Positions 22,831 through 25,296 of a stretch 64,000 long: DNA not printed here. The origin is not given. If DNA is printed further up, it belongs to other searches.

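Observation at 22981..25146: SMC/SbcC-like ATPase with two transmembrane helices in the middle of its coiled coil.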

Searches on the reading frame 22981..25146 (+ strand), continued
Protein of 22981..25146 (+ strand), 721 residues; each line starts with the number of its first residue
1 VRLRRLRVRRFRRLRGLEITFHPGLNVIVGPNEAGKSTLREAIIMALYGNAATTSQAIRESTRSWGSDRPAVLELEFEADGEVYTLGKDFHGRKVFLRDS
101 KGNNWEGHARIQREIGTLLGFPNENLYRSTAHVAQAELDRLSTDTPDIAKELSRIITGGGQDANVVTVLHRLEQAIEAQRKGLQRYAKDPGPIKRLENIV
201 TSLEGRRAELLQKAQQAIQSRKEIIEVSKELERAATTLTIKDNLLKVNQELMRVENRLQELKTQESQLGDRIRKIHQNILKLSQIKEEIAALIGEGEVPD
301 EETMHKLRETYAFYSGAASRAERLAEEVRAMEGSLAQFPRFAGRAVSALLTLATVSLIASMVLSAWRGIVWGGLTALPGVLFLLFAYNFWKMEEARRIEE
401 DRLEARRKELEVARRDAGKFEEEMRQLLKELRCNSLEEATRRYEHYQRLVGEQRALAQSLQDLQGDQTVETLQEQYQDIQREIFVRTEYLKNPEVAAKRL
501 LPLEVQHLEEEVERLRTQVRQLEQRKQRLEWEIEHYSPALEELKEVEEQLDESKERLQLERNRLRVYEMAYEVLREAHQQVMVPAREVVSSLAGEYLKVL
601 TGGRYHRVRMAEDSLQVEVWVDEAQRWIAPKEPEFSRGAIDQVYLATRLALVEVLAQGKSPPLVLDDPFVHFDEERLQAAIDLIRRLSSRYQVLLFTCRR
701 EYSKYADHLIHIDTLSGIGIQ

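Call 23: search_solved_structures(query=window:22981-25143:+, max_evalue=0.001)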
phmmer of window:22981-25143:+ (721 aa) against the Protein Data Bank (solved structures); distinct sequences matched with E-value up to 0.001: 21.
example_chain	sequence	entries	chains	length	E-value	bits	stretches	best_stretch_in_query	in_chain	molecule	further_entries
3qkt_A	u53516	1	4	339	2.5e-15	59.3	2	1-140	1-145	DNA double-strand break repair rad50 ATPase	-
3qku_A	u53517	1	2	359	2.8e-15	59.2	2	1-141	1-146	DNA double-strand break repair rad50 ATPase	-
4nck_A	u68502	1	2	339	2.9e-15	59.1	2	1-140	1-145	DNA double-strand break repair Rad50 ATPase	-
4nch_A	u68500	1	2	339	1.1e-14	57.2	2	1-140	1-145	DNA double-strand break repair Rad50 ATPase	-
4nci_A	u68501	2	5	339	1.1e-14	57.2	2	1-140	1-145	DNA double-strand break repair Rad50 ATPase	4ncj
3tho_A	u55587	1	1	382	1.8e-14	56.5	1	1-184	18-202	Probable DNA double-strand break repair Rad50 ATPase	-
3qf7_A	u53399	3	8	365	3e-14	55.7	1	1-184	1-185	Rad50 | Probable DNA double-strand break repair Rad50 ATPase,Probable DNA double-strand break repa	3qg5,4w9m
5f3w_B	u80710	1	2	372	9.7e-14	54.1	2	2-145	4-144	DNA double-strand break repair Rad50 ATPase,DNA double-strand break repair Rad50 ATPase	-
3aux_A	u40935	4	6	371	1e-13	54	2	2-145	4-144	DNA double-strand break repair rad50 ATPase | DNA double-strand break repair Rad50 ATPase,DNA double-strand break repair Rad50 ATPase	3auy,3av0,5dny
1ii8_A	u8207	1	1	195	8.7e-08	34.4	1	1-141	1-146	Rad50 ABC-ATPase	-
3qkr_A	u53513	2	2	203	9.3e-08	34.3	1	1-141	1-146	DNA double-strand break repair rad50 ATPase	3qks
1f2t_A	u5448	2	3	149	1.1e-07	34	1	1-106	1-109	RAD50 ABC-ATPASE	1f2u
1us8_A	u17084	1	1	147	1.2e-07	33.9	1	1-106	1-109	DNA DOUBLE-STRAND BREAK REPAIR RAD50 ATPASE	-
5xns_A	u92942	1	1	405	5.9e-07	31.7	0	511-718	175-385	Chromosome partition protein Smc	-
3qkr_B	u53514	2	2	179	6.2e-07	31.6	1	552-717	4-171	DNA double-strand break repair rad50 ATPase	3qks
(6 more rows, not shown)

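Call 25: predict_structure(alignment_id=A1)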
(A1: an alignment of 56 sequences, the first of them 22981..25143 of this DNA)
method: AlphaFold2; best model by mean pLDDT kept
length: 721 residues; sequences in the alignment: 56
mean_pLDDT: 85.2   pTM: 0.51
mean pLDDT of the five models: 85.2, 84.8, 83.6, 83.0, 82.6
residues with pLDDT >= 90: 298; 70-90: 344; 50-70: 67; < 50: 12
segments of 3 or more residues with pLDDT < 50: 159-162, 716-721
pLDDT, mean of each block of 10 residues (from residue 1): 95 89 95 87 92 76 81 94 94 91 90 91 84 74 55 60 70 93 89 95 95 92 94 93 92 90 89 87 85 77 83 84 81 66 64 72 66 61 73 76 82 84 85 83 86 87 84 89 90 86 90 93 94 90 94 97 96 87 83 95 92 81 93 89 91 88 91 90 93 93 92 55 31
secondary structure, 60 per line:
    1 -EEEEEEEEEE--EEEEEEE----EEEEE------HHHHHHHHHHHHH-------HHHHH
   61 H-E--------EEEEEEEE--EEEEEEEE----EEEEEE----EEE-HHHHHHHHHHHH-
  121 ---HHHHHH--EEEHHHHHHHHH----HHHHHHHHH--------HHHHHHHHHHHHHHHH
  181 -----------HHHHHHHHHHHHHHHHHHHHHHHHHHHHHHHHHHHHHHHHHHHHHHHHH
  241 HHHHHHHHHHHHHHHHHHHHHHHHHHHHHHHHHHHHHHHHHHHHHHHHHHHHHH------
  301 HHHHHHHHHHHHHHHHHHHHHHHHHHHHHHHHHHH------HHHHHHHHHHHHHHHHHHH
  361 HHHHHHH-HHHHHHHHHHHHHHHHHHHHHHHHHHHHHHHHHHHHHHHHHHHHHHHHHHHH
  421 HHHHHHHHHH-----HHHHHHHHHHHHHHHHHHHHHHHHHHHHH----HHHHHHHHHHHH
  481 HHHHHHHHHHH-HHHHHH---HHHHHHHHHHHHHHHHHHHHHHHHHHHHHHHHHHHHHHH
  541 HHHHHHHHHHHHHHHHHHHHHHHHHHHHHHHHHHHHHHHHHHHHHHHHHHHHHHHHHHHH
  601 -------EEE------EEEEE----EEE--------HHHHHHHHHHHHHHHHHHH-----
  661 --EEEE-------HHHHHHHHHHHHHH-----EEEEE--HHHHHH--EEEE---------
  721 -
elements in order (helices of 4 or more, strands of 3 or more residues): E2-11 E14-20 E25-29 H36-48 H56-61 E72-79 E82-89 E94-99 E104-106 H108-119 H124-129 E132-134 H135-143 H148-156 H165-180 H192-294 H301-335 H342-367 H369-430 H436-464 H469-491 H493-498 H502-600 E608-610 E617-621 E626-628 H637-655 E663-666 H674-687 E693-697 H700-705 E708-711

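Call 31: fold_search(model_id=the predicted structure, library=pdb)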
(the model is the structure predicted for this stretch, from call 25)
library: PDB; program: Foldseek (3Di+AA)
matches with E <= 10: 1199; with E <= 0.001: 208
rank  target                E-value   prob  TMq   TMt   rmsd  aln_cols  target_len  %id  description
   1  7zr1_D                2.0e-19  1.00  0.42  0.40  28.3       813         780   14  Chaetomium thermophilum Mre11-Rad50-Nbs1 complex bound to ATPyS (composite structure) (released 2023-01-11)
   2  7zr1_C                3.1e-19  1.00  0.42  0.39  27.9       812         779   14  Chaetomium thermophilum Mre11-Rad50-Nbs1 complex bound to ATPyS (composite structure) (released 2023-01-11)
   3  8i4x_B                9.3e-15  1.00  0.30  0.21  47.8      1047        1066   12  Cryo-EM structure of 5-subunit Smc5/6 (released 2024-06-26)
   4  7qcd_A                1.5e-13  1.00  0.34  0.25  52.6      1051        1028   12  CryoEM structure of the Smc5/6-holocomplex (composite structure) (released 2022-09-21)
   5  9gm9_A                8.3e-13  1.00  0.25  0.19  66.5      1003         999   12  MukBEF in a DNA capture state (released 2025-03-26)
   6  5xei                  9.6e-13  1.00  0.27  0.37  41.0       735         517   14  Crystal structure of the Smc head domain with a coiled coil and joint derived from Pyrococcus yayanosii (released 2017-06-07)
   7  8i13_B                1.7e-12  1.00  0.29  0.22  39.1      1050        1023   12  Cryo-EM structure of 6-subunit Smc5/6 (released 2024-06-26)
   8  7yqh_B                2.0e-12  1.00  0.30  0.21  49.1      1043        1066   12  Cryo-EM structure of 8-subunit Smc5/6 (released 2024-01-31)
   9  7nyw_B                2.3e-12  1.00  0.25  0.21  58.3       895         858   13  Cryo-EM structure of the MukBEF-MatP-DNA head module (released 2021-07-07)
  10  9gm6_A                1.2e-11  1.00  0.25  0.17  70.4      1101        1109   12  MukBEF in a nucleotide-bound state with open neck gate (heads core) (released 2025-03-26)
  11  5dny_D                1.4e-11  1.00  0.33  0.62  65.4       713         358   11  Structure of the ATPrS-Mre11/Rad50-DNA complex (released 2016-02-24)
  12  9qxx_A                4.0e-11  1.00  0.29  0.28  33.0       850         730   12  JetABC DNA loaded state dimer (released 2025-10-01)
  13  3auy_B                4.4e-11  1.00  0.33  0.63  60.5       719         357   12  Crystal structure of Rad50 bound to ADP (released 2011-05-25)
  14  7w1m_B                8.2e-11  1.00  0.32  0.42  39.1       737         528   14  Cryo-EM structure of human cohesin-CTCF-DNA complex (released 2023-05-31)
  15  3qf7_A                9.0e-11  1.00  0.34  0.65  50.1       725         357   12  The Mre11:Rad50 complex forms an ATP dependent molecular clamp in DNA double-strand break repair (released 2011-04-20)
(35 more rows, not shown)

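Call 34: search_protein_representatives(protein=window:22981-25143:+)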
Query: 721 residues. Proteins with E-value up to 0.001 (for the whole library): 21379; up to 1e-10: 7450; up to 1e-30: 446. The best 150 are listed.
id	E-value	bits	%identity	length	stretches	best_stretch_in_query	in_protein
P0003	0.0e+00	1127.9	74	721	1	1-721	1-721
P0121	1.7e-124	433.3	41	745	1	1-714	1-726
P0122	6.4e-124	431.4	38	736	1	2-713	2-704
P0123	3.2e-122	425.8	37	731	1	2-712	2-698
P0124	1.8e-114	400.2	38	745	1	1-713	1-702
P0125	2.3e-112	393.2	38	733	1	1-707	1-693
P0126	1.7e-101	357.3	37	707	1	3-712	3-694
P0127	1.3e-100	354.4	36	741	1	3-703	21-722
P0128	1.1e-96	341.5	36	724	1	2-712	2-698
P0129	4.3e-93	329.5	32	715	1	2-713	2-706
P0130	7.1e-87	309.0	32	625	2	439-712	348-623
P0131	1.4e-82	294.8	32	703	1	1-712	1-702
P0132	1.7e-78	281.3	28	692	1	4-712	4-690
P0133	2.0e-76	274.5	29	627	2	441-710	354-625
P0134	4.4e-76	273.3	32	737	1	2-712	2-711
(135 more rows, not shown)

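Call 38: search_protein_families(library=pfam, proteins=[L072:9151-10131:-, L072:3473-4603:+, L072:4616-6004:+, L063:8787-9650:+, L063:9893-10894:+, L063:4874-6004:+, L072:6001-9135:+, L063:6001-8766:+], max_evalue=0.001)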
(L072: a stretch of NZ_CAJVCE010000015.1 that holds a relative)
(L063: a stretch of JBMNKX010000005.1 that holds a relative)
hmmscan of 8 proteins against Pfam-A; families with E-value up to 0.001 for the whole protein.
L072:9151-10131:- (326 aa): 2 families
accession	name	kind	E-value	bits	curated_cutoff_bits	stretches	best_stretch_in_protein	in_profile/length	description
PF00892.27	EamA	-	2.6e-19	70.3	28.2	2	2-131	3-134/135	EamA-like transporter family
PF05653.20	Mg_trans_NIPA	-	6e-05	22.8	26.2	1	58-135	49-125/295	Magnesium transporter NIPA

L072:3473-4603:+ (376 aa): 5 families
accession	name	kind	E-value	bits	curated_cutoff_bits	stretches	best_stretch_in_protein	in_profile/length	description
PF00534.26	Glycos_transf_1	-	1.5e-33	116.2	26.4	1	189-344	7-165/172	Glycosyl transferases group 1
PF13692.12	Glyco_trans_1_4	-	1e-31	110.6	27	1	198-337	2-142/142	Glycosyl transferases group 1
PF13439.12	Glyco_transf_4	-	1.6e-19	71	28.5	1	14-187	1-170/170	Glycosyltransferase Family 4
PF20706.3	GT4-conflict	-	8.8e-12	45.1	26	1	98-361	94-381/385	Family 4 Glycosyltransferase in conflict systems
PF13579.12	Glyco_trans_4_4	-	1.9e-11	45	29.7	1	15-182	1-158/158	Glycosyl transferase 4-like domain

L072:4616-6004:+ (462 aa): 2 families
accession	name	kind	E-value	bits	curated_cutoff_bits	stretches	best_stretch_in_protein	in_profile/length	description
PF00149.33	Metallophos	-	5.5e-16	60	21.5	1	33-233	1-190/191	Calcineurin-like phosphoesterase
PF12850.12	Metallophos_2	-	6.4e-09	36.4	27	1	40-257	8-143/154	Calcineurin-like phosphoesterase superfamily domain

L063:8787-9650:+ (287 aa): 2 families
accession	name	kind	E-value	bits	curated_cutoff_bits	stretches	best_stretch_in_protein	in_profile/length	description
PF20181.5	DUF6544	-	3e-89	298.5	25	1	52-271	2-220/221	Family of unknown function (DUF6544)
PF21900.3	DUF6920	-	2.1e-85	286.2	27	1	59-279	1-222/222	Family of unknown function (DUF6920)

L063:9893-10894:+ (333 aa): 2 families
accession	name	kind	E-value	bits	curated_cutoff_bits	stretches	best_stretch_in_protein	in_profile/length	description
PF00753.33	Lactamase_B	-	7.1e-28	98.3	22.7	1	45-244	8-196/196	Metallo-beta-lactamase superfamily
PF19583.5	ODP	-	0.00011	22.6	27.2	1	45-200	5-141/194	ODP family beta lactamase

L063:4874-6004:+ (376 aa): 2 families
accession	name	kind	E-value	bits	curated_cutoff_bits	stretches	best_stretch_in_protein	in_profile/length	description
PF00149.33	Metallophos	-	4e-17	63.7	21.5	1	5-196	2-191/191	Calcineurin-like phosphoesterase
PF12850.12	Metallophos_2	-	2.6e-05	24.7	27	1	5-218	2-140/154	Calcineurin-like phosphoesterase superfamily domain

L072:6001-9135:+ (1044 aa): 5 families
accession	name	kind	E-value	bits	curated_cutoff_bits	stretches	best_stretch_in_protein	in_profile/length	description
PF13514.12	AAA_27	-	6.2e-22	78.6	22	1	1-211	1-202/206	AAA domain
PF13476.12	AAA_23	-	1.6e-12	49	27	1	5-343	1-198/201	AAA domain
PF02463.25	SMC_N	-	2e-07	31.1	40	0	823-1031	135-205/220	RecF/RecN/SMC N terminal domain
PF13175.12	AAA_15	-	2e-06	28.1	32.1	1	1-44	1-44/374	AAA ATPase domain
PF13555.12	AAA_29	-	0.00012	22.2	27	1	4-41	2-41/61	P-loop containing region of AAA domain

L063:6001-8766:+ (921 aa): 4 families
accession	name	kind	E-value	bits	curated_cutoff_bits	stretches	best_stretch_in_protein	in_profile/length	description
PF13514.12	AAA_27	-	1e-12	48.6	22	1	1-55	1-58/206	AAA domain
PF13175.12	AAA_15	-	1.1e-11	45.4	32.1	1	1-442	1-279/374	AAA ATPase domain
PF13476.12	AAA_23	-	6.5e-06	27.3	27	0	5-272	1-198/201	AAA domain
PF02463.25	SMC_N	-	0.00019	21.4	40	0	3-59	2-58/220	RecF/RecN/SMC N terminal domain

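Call 40: search_dna_similar(query=window:22981-25143:+, collection=plasmids, mode=protein, max_rows=25)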
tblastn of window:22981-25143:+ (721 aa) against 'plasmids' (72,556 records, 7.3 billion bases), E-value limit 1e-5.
Records with a match: 44; places in all: 45; records where one place covers at least 80% of the query: 1.
Best place of each record, by identity: <60% 44.
By first word of the organism name: Sphingobium 12; Rhizobium 4; Arcobacter 3; Sphingopyxis 3; Sphingomonas 3; Novosphingobium 2; Burkholderia 2; Monoglobus 1; Listeria 1; Tardibacter 1; and 12 more.
By predicted mobility (MOB-suite, as given by PLSDB): non-mobilizable 23; conjugative 17; mobilizable 4.
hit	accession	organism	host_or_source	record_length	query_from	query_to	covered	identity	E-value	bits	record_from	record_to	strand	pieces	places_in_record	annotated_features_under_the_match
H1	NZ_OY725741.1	Monoglobus pectinilyticus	-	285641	19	698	94%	23.5%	3e-24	116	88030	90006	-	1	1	AAA family ATPase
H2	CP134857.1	Arcobacter sp. AZ-2023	food,chicken meat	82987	21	277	36%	28.8%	7e-8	64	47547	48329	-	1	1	SMC family ATPase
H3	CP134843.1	Arcobacter sp. AZ-2023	food,chicken meat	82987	21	277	36%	28.8%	7e-8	64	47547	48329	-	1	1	SMC family ATPase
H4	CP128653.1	Arcobacter sp. DSM 115960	animal,chicken meat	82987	21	277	36%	28.8%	7e-8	64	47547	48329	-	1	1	SMC family ATPase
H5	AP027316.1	Sphingobium sp. TomMM15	-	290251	554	697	20%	34.0%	3e-8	65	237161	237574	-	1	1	hypothetical protein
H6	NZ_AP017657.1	Sphingobium cloacae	-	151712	555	697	20%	33.3%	1e-6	60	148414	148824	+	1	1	YhaN family protein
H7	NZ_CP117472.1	Sphingobium sp. YC-XJ3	whole organism,Contaminated soil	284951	555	697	20%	33.3%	1e-6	60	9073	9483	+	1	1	YhaN family protein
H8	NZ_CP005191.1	Sphingobium sp. MI1205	-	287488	555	697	20%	33.3%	1e-6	60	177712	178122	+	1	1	YhaN family protein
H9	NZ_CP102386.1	Sphingopyxis sp. DBS4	soil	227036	555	697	20%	33.3%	2e-6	59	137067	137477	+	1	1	YhaN family protein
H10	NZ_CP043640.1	Sphingomonas sp. NBWT7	pure culture,soil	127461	556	697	20%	33.6%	2e-8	66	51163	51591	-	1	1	YhaN family protein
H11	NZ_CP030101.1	Listeria monocytogenes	Environment,water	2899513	568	705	19%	34.1%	6e-15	87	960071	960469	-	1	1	none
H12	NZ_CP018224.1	Tardibacter chloracetimidivorans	whole organism,soil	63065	559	697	19%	32.9%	2e-6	59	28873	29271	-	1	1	YhaN family protein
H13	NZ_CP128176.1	Sphingobium baderi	mixed culture,activated sludge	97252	559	697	19%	32.9%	2e-6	59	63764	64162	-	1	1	YhaN family protein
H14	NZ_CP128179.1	Sphingobium baderi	mixed culture,activated sludge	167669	559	697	19%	32.9%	2e-6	59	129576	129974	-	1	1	YhaN family protein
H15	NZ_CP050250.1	Sphingopyxis terrae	bacterial pure culture,Beijing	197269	559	697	19%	32.9%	2e-6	59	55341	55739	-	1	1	YhaN family protein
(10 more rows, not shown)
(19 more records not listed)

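Call 41: get_annotated_region(hit=H11, flank=6000)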
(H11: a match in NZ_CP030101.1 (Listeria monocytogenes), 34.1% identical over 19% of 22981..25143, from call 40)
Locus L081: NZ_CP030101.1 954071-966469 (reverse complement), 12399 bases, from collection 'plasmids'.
description: Listeria monocytogenes strain FDAARGOS_57 plasmid unnamed, complete sequence
organism: Listeria monocytogenes (NCBI taxid 1639)
taxonomy: Bacteria; Bacillota; Bacilli; Bacillales; Listeriaceae; Listeria; Listeria monocytogenes
host: -; source: Environment,water; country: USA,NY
typing (MOB-suite, as given by PLSDB): non-mobilizable
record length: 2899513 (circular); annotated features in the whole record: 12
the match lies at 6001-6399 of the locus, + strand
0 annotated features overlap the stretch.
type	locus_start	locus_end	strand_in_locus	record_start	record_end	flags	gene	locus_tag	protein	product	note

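Call 47: search_protein_families(library=padloc, proteins=[window:22981-25143:+], max_evalue=0.001)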
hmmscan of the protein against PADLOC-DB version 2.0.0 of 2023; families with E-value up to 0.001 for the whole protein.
window:22981-25143:+ (721 aa): 77 families (the best 25 are shown)
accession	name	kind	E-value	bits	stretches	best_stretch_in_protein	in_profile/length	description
PDLC03859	LmuB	-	8.3e-23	79.4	2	395-710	280-593/611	-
PDLC04135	mad3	-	1.4e-18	65.6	1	2-712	1-337/374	mads_3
PDLC03863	LmuB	-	2e-13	47.9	1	1-290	3-296/610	-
PDLC00102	GajA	-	9.6e-12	42.1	1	1-51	1-51/532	AAA ATPase domain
PDLC03865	LmuB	-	2.9e-11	40.3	0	183-293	319-497/1007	-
PDLC00311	PtuA1|PtuA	-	2.6e-10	37.9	1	1-57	1-57/455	AAA ATPase domain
PDLC04140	mad8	-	3.6e-10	37.9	1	24-216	27-130/314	mads_8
PDLC00278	PtuA1|PtuA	-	3.6e-10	37.7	1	1-52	1-52/436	AAA ATPase domain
PDLC00071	GajA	-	3.7e-10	37.2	1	1-53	1-53/588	AAA ATPase domain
PDLC02981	AriAB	-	7.4e-10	36.1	1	1-56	1-56/694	-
PDLC00096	GajA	-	1.3e-09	35.4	1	1-49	1-50/630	AAA ATPase domain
PDLC00310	PtuA1|PtuA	-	1.8e-09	35.2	1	1-48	1-48/443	AAA ATPase domain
PDLC00098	GajA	-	3.5e-09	33.9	1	1-52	1-52/534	AAA ATPase domain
PDLC03868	LmuB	-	1.9e-08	31.1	0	145-331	227-409/1035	-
PDLC02979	AriA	-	2e-08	32.4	1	1-45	1-45/373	-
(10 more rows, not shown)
